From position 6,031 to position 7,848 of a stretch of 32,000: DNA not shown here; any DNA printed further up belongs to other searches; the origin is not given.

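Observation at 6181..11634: A partner-switching operon has no sigma factor, and its anti-sigma-like kinase module is fused to a GNAT acetyltransferase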

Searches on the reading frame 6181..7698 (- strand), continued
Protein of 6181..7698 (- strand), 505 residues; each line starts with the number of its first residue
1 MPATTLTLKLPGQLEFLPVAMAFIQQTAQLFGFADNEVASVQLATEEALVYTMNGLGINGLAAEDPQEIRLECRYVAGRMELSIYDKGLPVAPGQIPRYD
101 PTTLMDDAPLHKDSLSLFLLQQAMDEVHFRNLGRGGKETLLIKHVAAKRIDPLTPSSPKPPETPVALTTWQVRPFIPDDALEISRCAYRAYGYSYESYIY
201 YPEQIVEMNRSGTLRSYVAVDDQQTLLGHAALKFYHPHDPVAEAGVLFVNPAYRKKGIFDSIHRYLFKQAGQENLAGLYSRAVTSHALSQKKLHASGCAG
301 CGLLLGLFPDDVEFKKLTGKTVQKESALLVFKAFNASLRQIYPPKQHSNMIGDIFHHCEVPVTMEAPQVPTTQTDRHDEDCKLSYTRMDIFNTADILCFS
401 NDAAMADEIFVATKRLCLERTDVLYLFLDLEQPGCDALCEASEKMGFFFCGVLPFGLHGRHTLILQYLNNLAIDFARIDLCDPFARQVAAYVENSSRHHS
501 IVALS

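Call 30: fold_search(model_id=the predicted structure, library=pdb)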
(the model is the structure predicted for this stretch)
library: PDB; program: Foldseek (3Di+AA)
matches with E <= 10: 1074; with E <= 0.001: 484
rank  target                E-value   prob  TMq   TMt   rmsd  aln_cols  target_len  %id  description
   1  6m37_C                3.5e-09  1.00  0.21  0.87   2.8       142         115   17  The crystal structure of B. subtilis RsbV/RsbW complex in the hexagonal crystal form (released 2020-07-15)
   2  6m37_A                5.0e-09  1.00  0.21  0.87   2.9       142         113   17  The crystal structure of B. subtilis RsbV/RsbW complex in the hexagonal crystal form (released 2020-07-15)
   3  6e1x_C                7.9e-09  1.00  0.27  0.71   4.7       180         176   15  Crystal structure of product-bound complex of spermidine/spermine N-acetyltransferase SpeG (released 2019-07-10)
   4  1l0o_A                1.0e-08  1.00  0.23  0.76   4.5       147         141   18  Crystal Structure of the Bacillus stearothermophilus Anti-Sigma Factor SpoIIAB with the Sporulation Sigma Factor Sigma (released 2002-04-03)
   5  9mto_A                1.5e-08  1.00  0.26  0.80   3.6       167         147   17  Crystal structure of acetyltransferase CBU0801 from Coxiella burnetii (released 2025-01-22)
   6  3igr_A                1.5e-08  1.00  0.26  0.65   5.0       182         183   18  The Crystal Structure of Ribosomal-protein-S5-alanine Acetyltransferase from Vibrio fischeri to 2.0A (released 2009-09-01)
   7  1til_E                3.0e-08  1.00  0.23  0.74   5.4       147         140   15  Crystal Structures of the ADP and ATP bound forms of the Bacillus Anti-sigma factor SpoIIAB in complex with the Anti-a (released 2004-06-15)
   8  4h89                  3.2e-08  1.00  0.26  0.70   4.1       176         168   19  The Structure of a GCN5-Related N-Acetyltransferase from Kribbella flavida (released 2012-10-10)
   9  6m36_A                3.4e-08  1.00  0.19  0.91   2.4       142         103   18  The crystal structure of B. subtilis RsbV/RsbW complex in the monoclinic crystal form (released 2020-07-15)
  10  5isv_A                4.0e-08  1.00  0.28  0.84   2.5       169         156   12  Crystal structure of the ribosomal-protein-S18-alanine N-acetyltransferase from Escherichia coli (released 2016-04-13)
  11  7kwj_B                4.0e-08  1.00  0.26  0.75   4.1       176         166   14  Spermidine N-acetyltransferase SpeG K23-Q34 chimera from Vibrio cholerae and hSSAT (released 2020-12-16)
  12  9mto_B                5.0e-08  1.00  0.26  0.80   3.5       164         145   16  Crystal structure of acetyltransferase CBU0801 from Coxiella burnetii (released 2025-01-22)
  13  5isv_B                5.7e-08  1.00  0.28  0.85   2.5       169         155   12  Crystal structure of the ribosomal-protein-S18-alanine N-acetyltransferase from Escherichia coli (released 2016-04-13)
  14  8fv0_B                6.7e-08  1.00  0.27  0.78   3.4       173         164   14  SpeG spermidine N-acetyltransferase from Staphylococcus aureus in complex with spermine (released 2023-04-26)
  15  5cnp_D                7.1e-08  1.00  0.27  0.73   3.7       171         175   16  X-ray crystal structure of Spermidine n1-acetyltransferase from Vibrio cholerae. (released 2015-07-29)
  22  6m36_C                9.0e-08  1.00  0.20  0.90   2.4       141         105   17  The crystal structure of B. subtilis RsbV/RsbW complex in the monoclinic crystal form (released 2020-07-15)
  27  6m36_G                1.2e-07  1.00  0.19  0.88   2.6       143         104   17  The crystal structure of B. subtilis RsbV/RsbW complex in the monoclinic crystal form (released 2020-07-15)
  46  6m36_E                2.1e-07  1.00  0.19  0.90   2.5       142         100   18  The crystal structure of B. subtilis RsbV/RsbW complex in the monoclinic crystal form (released 2020-07-15)
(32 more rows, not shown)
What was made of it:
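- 6181..7698 (-): 505-aa RsbW-like / GNAT / GNAT-like fusion protein (FUS505). Foldseek hits RsbW, SpoIIAB and SpeG/RimI GNATs (call 30).
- On Anti-sigma factor / Ser kinase RsbW-SpoIIAB family (for the N-terminal domain of the 505-aa protein): Foldseek target TM-score is 0.87-0.91 to RsbW (call 30).
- On GNAT (Gcn5-related N-acetyltransferase) superfamily: Foldseek hits SpeG, RimI and RimJ at E about 1e-8 with target TM-scores 0.65-0.85 (call 30).
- Closest known: MFS plus GNAT gene pairs such as Blt/BltD. Same: The best structural matches of the GNAT domain include the SpeG spermidine acetyltransferases (call 30).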

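Call 34: find_encoding_contigs(protein=P0014, flank=8000, max_places=2)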
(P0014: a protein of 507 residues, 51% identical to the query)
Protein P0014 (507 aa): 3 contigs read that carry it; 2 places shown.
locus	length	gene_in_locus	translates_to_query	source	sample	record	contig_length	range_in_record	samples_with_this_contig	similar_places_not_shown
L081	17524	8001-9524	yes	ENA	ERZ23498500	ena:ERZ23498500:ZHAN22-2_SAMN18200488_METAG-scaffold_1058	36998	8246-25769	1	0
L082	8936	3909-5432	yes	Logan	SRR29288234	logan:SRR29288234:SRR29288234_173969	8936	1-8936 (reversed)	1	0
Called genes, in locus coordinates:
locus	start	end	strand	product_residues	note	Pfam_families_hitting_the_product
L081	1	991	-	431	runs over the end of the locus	PF00270:DEAD, PF04851:ResIII (weak), PF00271:Helicase_C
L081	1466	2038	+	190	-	PF09719:C_GCAxxG_C_C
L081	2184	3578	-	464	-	PF01743:PolyA_pol, PF12627:PolyA_pol_RNAbd (weak), PF01966:HD, PF13735:tRNA_NucTran2_2 (weak)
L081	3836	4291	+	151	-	PF02639:DUF188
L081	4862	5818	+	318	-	PF00561:Abhydrolase_1, PF12146:Hydrolase_4, PF12697:Abhydrolase_6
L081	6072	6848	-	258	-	PF00378:ECH_1, PF16113:ECH_2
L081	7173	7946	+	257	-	PF07264:EI24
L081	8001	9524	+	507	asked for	PF13581:HATPase_c_2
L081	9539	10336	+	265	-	PF00899:ThiF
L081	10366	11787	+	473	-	PF01039:Carboxyl_trans, PF03255:ACCA (weak)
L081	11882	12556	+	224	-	PF08901:DUF1847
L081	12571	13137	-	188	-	PF00117:GATase, PF07722:Peptidase_C26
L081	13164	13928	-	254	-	PF01936:NYN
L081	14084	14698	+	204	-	PF01725:Ham1p_like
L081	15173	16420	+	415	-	PF07498:Rho_N, PF07497:Rho_RNA_bind, PF00006:ATP-synt_ab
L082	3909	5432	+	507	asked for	PF13581:HATPase_c_2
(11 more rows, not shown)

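Call 35: find_encoding_contigs(protein=P0005, flank=8000, max_places=2)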
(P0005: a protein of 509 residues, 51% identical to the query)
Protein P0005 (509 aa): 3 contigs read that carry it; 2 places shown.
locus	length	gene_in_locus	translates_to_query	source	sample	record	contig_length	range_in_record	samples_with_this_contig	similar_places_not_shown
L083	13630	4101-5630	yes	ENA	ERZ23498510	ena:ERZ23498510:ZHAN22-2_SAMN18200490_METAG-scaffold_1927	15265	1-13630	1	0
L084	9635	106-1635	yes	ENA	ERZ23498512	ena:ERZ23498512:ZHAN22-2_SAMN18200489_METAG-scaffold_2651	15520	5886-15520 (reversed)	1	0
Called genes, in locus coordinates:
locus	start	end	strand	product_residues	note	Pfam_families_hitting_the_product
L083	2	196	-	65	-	?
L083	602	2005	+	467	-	PF07885:Ion_trans_2, PF02254:TrkA_N, PF01814:Hemerythrin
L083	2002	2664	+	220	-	PF14539:DUF4442, PF03588:Leu_Phe_trans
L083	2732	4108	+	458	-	PF07690:MFS_1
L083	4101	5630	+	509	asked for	PF13581:HATPase_c_2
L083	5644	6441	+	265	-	PF00899:ThiF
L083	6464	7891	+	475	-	PF01039:Carboxyl_trans, PF03255:ACCA (weak)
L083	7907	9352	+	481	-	-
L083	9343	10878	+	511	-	PF00501:AMP-binding, PF13193:AMP-binding_C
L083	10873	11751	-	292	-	PF12728:HTH_17, PF13531:SBP_bac_11 (weak), PF12727:PBP_like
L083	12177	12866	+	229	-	-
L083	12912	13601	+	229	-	-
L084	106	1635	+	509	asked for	PF13581:HATPase_c_2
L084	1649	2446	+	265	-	PF00899:ThiF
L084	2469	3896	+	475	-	PF01039:Carboxyl_trans, PF03255:ACCA (weak)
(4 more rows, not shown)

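Call 36: find_encoding_contigs(protein=P0006, flank=8000, max_places=2)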
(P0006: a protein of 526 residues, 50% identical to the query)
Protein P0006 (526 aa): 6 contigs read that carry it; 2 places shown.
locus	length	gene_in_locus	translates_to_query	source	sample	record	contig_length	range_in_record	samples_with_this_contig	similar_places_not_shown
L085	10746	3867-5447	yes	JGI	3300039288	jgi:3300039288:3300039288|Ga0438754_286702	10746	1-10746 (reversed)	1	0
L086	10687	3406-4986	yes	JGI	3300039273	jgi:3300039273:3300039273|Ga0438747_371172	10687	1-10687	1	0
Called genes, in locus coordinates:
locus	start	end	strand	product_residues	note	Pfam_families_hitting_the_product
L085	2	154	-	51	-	?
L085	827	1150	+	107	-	PF00543:P-II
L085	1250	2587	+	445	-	PF00909:Ammonium_transp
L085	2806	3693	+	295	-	PF01634:HisG, PF08029:HisG_C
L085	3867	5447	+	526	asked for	PF13581:HATPase_c_2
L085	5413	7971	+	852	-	PF26549:Tricorn_N, PF07676:PD40 (weak), PF18582:HZS_alpha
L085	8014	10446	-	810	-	PF07596:SBP_bac_10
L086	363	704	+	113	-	PF00543:P-II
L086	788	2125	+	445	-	PF00909:Ammonium_transp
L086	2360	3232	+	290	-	PF01634:HisG, PF08029:HisG_C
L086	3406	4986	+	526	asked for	PF13581:HATPase_c_2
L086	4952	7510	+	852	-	PF26549:Tricorn_N, PF07676:PD40 (weak), PF18582:HZS_alpha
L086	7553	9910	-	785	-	PF07596:SBP_bac_10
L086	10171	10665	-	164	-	-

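Call 54: search_protein_families(library=pfam, proteins=[L029:4850-7207:+, L029:6948-7538:+, L029:1485-3149:+, L029:3350-4684:+, L066:9153-9485:+, L066:9492-9926:+, L065:7561-9519:+, L065:9516-9938:+, L013:13448-15472:-, L050:8758-9981:+], max_evalue=0.001)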
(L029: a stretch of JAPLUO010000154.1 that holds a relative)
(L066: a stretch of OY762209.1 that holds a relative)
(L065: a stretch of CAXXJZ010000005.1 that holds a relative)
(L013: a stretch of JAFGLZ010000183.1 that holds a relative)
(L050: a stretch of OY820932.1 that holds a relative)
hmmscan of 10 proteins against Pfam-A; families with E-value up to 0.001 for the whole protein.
L029:4850-7207:+ (785 aa): 6 families
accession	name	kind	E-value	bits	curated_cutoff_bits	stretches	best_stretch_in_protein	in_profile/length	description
PF07228.17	SpoIIE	-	7.4e-53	179.8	25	1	437-624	3-190/192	Stage II sporulation protein E (SpoIIE)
PF22673.2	MCP-like_PDC_1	-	9.1e-30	103.8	27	1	90-198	7-112/113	Methyl-accepting chemotaxis protein-like, first PDC sensor domain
PF13581.12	HATPase_c_2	-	1.9e-24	86.5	27.4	1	639-765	2-127/127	Histidine kinase-like ATPase domain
PF02743.24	dCache_1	-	2.8e-16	60.3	45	1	133-281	88-239/240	Cache domain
PF00672.30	HAMP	-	1.9e-12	47.7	25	1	316-368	1-52/53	HAMP domain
PF02518.31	HATPase_c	-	4.7e-07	30.7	26.4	1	671-756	8-97/111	Histidine kinase-, DNA gyrase B-, and HSP90-like ATPase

L029:6948-7538:+ (196 aa): 2 families
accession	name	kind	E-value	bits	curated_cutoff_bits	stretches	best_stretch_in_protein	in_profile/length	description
PF01740.26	STAS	-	1.2e-14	54.4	22.6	1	87-186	6-106/106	STAS domain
PF13466.11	STAS_2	-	2.9e-10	40.6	29.2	1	95-173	2-79/80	STAS domain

L029:1485-3149:+ (554 aa): 2 families
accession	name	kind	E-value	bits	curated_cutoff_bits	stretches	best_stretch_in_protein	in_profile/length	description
PF09603.15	Fib_succ_major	-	5.8e-38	131.5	33.9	1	371-553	2-187/187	Fibrobacter succinogenes major domain (Fib_succ_major)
PF00388.25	PI-PLC-X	-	7.8e-08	32.5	23.1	1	92-230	4-142/144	Phosphatidylinositol-specific phospholipase C, X domain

L029:3350-4684:+ (444 aa): 3 families
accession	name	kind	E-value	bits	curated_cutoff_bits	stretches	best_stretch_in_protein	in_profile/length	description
PF14870.12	PSII_BNR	-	1e-19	71.4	27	2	206-399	19-204/303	Photosynthesis system II assembly factor YCF48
PF15902.12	Sortilin-Vps10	-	7.8e-08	32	33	0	182-288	2-111/446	Sortilin, neurotensin receptor 3,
PF02012.26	BNR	-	3.7e-06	26.6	27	0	133-143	2-12/12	BNR/Asp-box repeat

L066:9153-9485:+ (110 aa): 2 families
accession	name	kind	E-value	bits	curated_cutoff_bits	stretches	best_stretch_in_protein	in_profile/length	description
PF01740.26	STAS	-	2.9e-20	72.5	22.6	1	3-106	2-106/106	STAS domain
PF13466.11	STAS_2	-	2e-11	44.4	29.2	1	14-93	1-79/80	STAS domain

L066:9492-9926:+ (144 aa): 2 families
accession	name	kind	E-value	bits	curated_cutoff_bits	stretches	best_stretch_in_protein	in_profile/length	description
PF13581.12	HATPase_c_2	-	3.8e-31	108.2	27.4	1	10-134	1-125/127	Histidine kinase-like ATPase domain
PF02518.31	HATPase_c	-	3.2e-05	24.8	26.4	1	43-123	8-93/111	Histidine kinase-, DNA gyrase B-, and HSP90-like ATPase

L065:7561-9519:+ (652 aa): 6 families
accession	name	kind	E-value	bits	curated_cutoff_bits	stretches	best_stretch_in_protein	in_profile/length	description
PF07228.17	SpoIIE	-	6.5e-47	160.4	25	1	455-649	1-191/192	Stage II sporulation protein E (SpoIIE)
PF22673.2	MCP-like_PDC_1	-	5.8e-30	104.5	27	1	94-211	1-113/113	Methyl-accepting chemotaxis protein-like, first PDC sensor domain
PF02743.24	dCache_1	-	8.3e-23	81.6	45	1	51-300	7-238/240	Cache domain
PF00672.30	HAMP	-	5.4e-10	39.9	25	1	336-389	1-53/53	HAMP domain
PF17201.10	Cache_3-Cache_2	-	8.6e-08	32.2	27.7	1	186-315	165-296/299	Cache 3/Cache 2 fusion domain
PF08269.17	dCache_2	-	0.00046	19.9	26.5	1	213-275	198-260/298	Cache domain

L065:9516-9938:+ (140 aa): 1 family
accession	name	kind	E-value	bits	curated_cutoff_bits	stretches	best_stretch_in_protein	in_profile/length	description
PF13581.12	HATPase_c_2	-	7.7e-19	68.4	27.4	1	13-136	3-127/127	Histidine kinase-like ATPase domain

L013:13448-15472:- (674 aa): 6 families
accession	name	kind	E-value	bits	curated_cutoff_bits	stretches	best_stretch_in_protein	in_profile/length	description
PF07228.17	SpoIIE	-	1.1e-50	172.7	25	1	479-670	1-191/192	Stage II sporulation protein E (SpoIIE)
PF22673.2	MCP-like_PDC_1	-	6.6e-33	114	27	1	119-235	2-113/113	Methyl-accepting chemotaxis protein-like, first PDC sensor domain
PF02743.24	dCache_1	-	4.7e-22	79.1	45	1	69-325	2-239/240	Cache domain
PF00672.30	HAMP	-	1.9e-16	60.5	25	1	361-413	2-53/53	HAMP domain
PF17201.10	Cache_3-Cache_2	-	3.4e-06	27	27.7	1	227-340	185-297/299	Cache 3/Cache 2 fusion domain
PF08269.17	dCache_2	-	0.0004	20.1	26.5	1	235-298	196-259/298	Cache domain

L050:8758-9981:+ (407 aa): 2 families
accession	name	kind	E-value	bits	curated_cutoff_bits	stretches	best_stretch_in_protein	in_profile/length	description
PF07228.17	SpoIIE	-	1.6e-41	142.8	25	1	214-406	1-191/192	Stage II sporulation protein E (SpoIIE)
PF00072.30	Response_reg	-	1.2e-17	64.5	30.2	1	28-141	1-111/111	Response regulator receiver domain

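Call 66: search_protein_representatives(alignment_id=A2)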
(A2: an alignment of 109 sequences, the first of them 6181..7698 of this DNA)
Query: 109 sequences, 501 profile positions. Proteins with E-value up to 0.001 (for the whole library): 29216; up to 1e-10: 10087; up to 1e-30: 1366. The best 150 are listed.
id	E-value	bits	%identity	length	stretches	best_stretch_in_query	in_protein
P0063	1.1e-206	703.7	-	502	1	1-499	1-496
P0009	1.4e-196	670.4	-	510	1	4-496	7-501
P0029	7.5e-195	664.7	-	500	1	1-498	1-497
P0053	1.7e-191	653.6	-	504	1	1-499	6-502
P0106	7.5e-188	641.6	-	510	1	2-499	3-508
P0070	1.5e-185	634.0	-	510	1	1-499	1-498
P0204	6.1e-179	612.2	-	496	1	1-494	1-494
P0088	4.3e-178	609.4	-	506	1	5-498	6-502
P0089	8.6e-178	608.4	-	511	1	3-497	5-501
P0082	9.4e-177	605.0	-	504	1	4-498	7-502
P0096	6.0e-175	599.0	-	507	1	3-495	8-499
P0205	1.5e-173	594.4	-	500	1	1-499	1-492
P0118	4.3e-173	592.9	-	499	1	3-496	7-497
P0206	6.4e-173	592.3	-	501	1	5-498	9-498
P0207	6.7e-172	589.0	-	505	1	5-500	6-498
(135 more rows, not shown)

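Call 88: search_protein_families(library=padloc, proteins=[window:6181-7698:-], max_evalue=0.001)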
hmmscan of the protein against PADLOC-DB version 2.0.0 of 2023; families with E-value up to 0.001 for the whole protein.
window:6181-7698:- (505 aa): 0 families
